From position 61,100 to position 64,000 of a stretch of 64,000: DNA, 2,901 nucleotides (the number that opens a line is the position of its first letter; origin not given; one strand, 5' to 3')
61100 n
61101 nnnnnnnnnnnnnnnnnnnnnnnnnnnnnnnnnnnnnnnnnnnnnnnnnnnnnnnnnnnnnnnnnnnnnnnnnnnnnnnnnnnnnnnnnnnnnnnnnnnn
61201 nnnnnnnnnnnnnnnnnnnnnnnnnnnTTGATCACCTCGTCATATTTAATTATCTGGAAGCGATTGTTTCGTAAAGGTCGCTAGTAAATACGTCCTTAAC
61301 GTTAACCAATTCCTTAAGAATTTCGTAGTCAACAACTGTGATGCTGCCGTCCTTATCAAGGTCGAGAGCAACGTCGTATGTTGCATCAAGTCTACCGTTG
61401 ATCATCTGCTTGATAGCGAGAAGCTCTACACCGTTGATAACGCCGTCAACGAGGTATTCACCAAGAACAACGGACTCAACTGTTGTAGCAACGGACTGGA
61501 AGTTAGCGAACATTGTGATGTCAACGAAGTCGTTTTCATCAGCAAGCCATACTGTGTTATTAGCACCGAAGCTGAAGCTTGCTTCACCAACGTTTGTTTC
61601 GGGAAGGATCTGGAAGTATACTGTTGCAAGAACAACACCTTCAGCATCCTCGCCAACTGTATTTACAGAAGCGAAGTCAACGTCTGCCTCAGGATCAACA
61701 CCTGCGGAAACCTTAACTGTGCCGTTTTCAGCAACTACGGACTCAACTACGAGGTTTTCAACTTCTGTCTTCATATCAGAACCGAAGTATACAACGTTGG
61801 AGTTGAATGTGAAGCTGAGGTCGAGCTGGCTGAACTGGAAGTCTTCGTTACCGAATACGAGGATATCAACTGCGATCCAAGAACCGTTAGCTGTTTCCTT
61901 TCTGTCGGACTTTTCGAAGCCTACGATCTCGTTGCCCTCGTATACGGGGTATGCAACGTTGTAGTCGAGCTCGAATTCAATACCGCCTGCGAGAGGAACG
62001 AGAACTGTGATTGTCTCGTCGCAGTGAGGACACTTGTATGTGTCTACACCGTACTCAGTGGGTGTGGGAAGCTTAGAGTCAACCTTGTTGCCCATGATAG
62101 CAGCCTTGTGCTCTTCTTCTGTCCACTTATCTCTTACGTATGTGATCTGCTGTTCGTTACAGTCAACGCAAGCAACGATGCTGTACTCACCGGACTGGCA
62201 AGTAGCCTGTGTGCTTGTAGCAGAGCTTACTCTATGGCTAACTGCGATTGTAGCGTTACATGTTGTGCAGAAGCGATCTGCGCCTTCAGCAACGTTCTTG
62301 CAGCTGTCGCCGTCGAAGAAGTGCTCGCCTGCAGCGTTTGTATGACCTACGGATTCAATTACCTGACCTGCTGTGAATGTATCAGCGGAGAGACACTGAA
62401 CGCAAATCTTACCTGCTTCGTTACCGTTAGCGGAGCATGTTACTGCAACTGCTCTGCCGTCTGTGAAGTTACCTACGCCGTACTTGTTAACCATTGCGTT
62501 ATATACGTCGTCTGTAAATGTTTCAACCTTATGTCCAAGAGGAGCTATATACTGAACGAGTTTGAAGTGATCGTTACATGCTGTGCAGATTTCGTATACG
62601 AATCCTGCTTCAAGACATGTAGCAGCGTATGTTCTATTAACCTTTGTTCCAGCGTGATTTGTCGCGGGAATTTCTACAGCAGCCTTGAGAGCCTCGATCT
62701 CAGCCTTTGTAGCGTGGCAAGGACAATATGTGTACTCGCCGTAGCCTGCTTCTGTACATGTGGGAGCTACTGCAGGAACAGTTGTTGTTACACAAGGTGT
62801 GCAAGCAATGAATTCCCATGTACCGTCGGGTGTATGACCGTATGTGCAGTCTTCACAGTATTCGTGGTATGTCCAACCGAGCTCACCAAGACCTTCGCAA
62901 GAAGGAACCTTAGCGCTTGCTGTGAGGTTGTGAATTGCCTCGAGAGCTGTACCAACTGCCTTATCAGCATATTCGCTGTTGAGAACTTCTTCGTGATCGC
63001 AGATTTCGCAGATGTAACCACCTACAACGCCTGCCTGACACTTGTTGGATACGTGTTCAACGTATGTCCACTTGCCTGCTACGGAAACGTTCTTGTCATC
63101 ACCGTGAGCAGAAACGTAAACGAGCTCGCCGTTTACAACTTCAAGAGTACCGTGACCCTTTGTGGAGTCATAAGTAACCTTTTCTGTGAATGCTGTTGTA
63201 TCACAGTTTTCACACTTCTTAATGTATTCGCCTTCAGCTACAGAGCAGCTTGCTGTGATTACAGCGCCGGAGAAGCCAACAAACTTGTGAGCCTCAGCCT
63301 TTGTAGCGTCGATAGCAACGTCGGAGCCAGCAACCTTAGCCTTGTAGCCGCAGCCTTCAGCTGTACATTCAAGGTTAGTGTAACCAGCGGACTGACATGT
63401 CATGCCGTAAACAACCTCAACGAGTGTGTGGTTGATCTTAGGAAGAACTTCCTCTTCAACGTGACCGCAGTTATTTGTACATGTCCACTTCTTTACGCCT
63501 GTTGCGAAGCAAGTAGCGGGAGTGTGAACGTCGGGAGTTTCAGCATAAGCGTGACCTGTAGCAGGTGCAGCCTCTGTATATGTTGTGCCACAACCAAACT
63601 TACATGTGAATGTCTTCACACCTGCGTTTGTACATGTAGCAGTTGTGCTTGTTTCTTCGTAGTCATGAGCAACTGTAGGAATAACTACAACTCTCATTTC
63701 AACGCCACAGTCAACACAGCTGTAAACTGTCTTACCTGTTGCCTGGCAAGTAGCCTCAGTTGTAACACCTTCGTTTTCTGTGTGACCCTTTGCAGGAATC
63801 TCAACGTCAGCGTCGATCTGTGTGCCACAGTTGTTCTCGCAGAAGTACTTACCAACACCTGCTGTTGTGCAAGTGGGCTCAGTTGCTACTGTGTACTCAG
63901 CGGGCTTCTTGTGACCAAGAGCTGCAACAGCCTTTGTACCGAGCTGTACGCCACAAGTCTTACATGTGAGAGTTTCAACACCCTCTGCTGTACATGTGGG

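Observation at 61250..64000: Array of at least 12 tandem His/Cys modules (H-x8-14-C-x9-13-C-x1-4-C) in a large secreted protein, shared with its neighbour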

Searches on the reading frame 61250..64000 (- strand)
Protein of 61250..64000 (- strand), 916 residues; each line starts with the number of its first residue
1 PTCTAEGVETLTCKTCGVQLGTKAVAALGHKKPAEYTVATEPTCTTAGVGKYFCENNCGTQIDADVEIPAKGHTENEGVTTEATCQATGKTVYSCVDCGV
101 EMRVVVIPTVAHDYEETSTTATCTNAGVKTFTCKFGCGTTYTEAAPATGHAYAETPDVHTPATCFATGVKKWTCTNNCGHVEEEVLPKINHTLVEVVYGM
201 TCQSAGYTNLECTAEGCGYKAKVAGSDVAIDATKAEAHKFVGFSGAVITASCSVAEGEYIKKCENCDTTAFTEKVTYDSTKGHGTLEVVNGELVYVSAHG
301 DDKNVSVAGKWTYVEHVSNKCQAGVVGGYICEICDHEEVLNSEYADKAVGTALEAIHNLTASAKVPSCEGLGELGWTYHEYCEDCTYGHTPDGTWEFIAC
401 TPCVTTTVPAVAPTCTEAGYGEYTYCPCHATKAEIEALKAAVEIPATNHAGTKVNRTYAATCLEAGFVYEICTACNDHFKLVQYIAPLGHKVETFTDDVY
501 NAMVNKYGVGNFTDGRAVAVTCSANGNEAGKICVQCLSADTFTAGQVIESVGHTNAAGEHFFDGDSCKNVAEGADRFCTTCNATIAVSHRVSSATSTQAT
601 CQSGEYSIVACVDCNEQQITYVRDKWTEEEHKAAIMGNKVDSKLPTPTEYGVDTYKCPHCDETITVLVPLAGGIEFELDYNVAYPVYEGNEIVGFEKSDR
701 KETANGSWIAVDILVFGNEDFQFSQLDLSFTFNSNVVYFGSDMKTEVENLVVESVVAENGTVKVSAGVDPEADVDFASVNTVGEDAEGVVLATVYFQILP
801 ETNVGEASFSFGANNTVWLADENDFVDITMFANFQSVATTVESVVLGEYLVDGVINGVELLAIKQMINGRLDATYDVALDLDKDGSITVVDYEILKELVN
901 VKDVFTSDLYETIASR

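Call 3: search_protein_families(library=pfam, proteins=[window:61250-64000:-], max_evalue=1)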
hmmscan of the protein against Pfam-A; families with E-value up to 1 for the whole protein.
window:61250-64000:- (916 aa): 3 families
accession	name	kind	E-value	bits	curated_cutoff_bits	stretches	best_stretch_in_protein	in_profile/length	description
PF00404.24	Dockerin_1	-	2.8e-05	24.6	22.9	1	852-899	7-56/57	Dockerin type I domain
PF00463.27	ICL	-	0.034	13.1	26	1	792-892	43-148/526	Isocitrate lyase family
PF00766.25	ETF_alpha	-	0.21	12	27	1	206-257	20-69/81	Electron transfer flavoprotein FAD-binding domain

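Call 4: search_protein_families(library=ncbifam, proteins=[window:61250-64000:-], max_evalue=1)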
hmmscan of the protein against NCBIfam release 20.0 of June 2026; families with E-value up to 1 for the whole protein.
window:61250-64000:- (916 aa): 1 family
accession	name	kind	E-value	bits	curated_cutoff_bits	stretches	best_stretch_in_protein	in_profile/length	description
NF041197.2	CxxC_Se_CxxC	equivalog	0.22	11.7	40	1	468-500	17-49/53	dual CXXC motif small (seleno)protein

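Call 8: find_homologous_proteins(query=window:61250-64000:-)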
Query window:61250-64000:- (916 aa): 5249 proteins with E <= 0.001 among 8000 candidates; the best 120 are listed.
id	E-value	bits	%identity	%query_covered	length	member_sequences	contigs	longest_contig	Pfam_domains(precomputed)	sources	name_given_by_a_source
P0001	0.0e+0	2008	96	100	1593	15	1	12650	-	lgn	-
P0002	0.0e+0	1489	71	100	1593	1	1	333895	PF00404.25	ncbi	-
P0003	0.0e+0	1434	70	100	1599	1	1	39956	PF00404.25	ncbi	-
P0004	5.8e-92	328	33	24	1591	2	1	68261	PF00041.28,PF16656.12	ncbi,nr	ncbi:MAG: fibronectin type III domain-containing protein [Eubacteriales bacterium]|nr:fibronectin ty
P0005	2.8e-87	312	26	57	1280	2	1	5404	-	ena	-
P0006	1.6e-85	306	26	66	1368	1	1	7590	PF00188.33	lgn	-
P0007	6.8e-82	294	39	21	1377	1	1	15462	PF13306.13,PF00963.25,PF25608.1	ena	-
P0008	4.8e-80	288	30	59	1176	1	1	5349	PF23045.2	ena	-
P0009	5.7e-79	285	32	51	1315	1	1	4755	-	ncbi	ncbi:MAG: hypothetical protein ACI4XE_12170, partial [Acutalibacteraceae bacterium]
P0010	9.4e-79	284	27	53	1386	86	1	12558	-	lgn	-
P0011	1.5e-77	280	32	29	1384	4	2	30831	-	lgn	-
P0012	1.3e-76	277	34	26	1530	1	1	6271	-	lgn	-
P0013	3.3e-76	276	34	24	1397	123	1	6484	-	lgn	-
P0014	2.5e-75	273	30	29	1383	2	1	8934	PF02996.23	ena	-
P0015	3.5e-72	262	28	53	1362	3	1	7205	-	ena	-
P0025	5.3e-66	242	32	29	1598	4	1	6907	PF09479.17,PF19789.7,PF00404.25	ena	-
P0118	5.8e-49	185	27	98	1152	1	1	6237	PF00404.25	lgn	-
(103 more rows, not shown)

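Call 39: search_protein_families(library=pfam, proteins=[P0001], max_evalue=10)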
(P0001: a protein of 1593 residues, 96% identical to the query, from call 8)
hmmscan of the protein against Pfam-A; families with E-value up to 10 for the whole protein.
P0001 (1593 aa): 2 families
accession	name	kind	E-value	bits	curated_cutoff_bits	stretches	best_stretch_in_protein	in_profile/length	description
PF00404.24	Dockerin_1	-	5.2e-05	23.8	22.9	1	1529-1576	7-56/57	Dockerin type I domain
PF23549.1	Zn_ribbon_GRF_2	-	0.25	11.6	27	1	40-72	7-37/45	GRF-like zinc ribbon domain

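Call 45: find_encoding_contigs(protein=P0002, flank=8000, max_places=3)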
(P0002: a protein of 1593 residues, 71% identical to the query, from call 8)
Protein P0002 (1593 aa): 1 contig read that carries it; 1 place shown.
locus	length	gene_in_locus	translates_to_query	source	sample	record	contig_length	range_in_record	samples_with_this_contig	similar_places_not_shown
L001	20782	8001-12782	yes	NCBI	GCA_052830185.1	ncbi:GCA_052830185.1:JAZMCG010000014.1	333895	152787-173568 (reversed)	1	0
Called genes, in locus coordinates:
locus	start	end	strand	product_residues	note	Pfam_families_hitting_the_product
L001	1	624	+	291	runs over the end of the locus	PF01261:AP_endonuc_2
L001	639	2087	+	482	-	PF01406:tRNA-synt_1e, PF09334:tRNA-synt_1g (faint)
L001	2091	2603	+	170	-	PF04138:GtrA_DPMS_TM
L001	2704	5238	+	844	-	PF00403:HMA, PF00122:E1-E2_ATPase, PF00702:Hydrolase, PF00403:HMA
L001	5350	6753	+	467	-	-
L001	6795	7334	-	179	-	PF04014:MazE_antitoxin, PF15714:SpoVT_C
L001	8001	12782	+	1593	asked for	PF00404:Dockerin_1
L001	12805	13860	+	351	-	-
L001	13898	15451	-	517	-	PF01554:MatE, PF01943:Polysacc_synt, PF03023:MurJ (faint), PF01554:MatE (weak)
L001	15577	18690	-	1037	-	PF00005:ABC_tran, PF02463:SMC_N (faint), PF13304:AAA_21 (faint), PF02687:FtsX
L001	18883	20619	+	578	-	PF00664:ABC_membrane, PF00005:ABC_tran, PF02463:SMC_N (faint)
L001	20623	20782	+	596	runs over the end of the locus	PF00664:ABC_membrane, PF02463:SMC_N (faint), PF00005:ABC_tran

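Call 46: find_encoding_contigs(protein=P0003, flank=8000, max_places=3)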
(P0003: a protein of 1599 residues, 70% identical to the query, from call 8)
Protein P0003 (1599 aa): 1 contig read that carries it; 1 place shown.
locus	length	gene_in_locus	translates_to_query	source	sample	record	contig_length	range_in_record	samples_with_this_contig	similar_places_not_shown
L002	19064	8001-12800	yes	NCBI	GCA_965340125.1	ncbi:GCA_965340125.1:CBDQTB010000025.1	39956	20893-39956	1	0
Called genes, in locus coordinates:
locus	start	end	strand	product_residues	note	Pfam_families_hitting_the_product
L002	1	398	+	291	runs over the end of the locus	PF01261:AP_endonuc_2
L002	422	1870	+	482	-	PF01406:tRNA-synt_1e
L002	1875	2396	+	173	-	PF04138:GtrA_DPMS_TM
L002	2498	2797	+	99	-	PF02583:Trns_repr_metal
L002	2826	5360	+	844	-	PF00403:HMA, PF00122:E1-E2_ATPase, PF00702:Hydrolase, PF00403:HMA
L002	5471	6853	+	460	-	PF14903:WG_beta_rep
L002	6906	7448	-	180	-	PF04014:MazE_antitoxin, PF15714:SpoVT_C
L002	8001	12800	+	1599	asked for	PF00404:Dockerin_1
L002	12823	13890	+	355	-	-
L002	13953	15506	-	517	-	PF01554:MatE, PF01943:Polysacc_synt, PF03023:MurJ (faint)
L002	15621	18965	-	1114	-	PF00005:ABC_tran, PF13304:AAA_21 (faint), PF02687:FtsX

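Call 57: find_encoding_contigs(protein=P0265, flank=9000, max_places=2)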
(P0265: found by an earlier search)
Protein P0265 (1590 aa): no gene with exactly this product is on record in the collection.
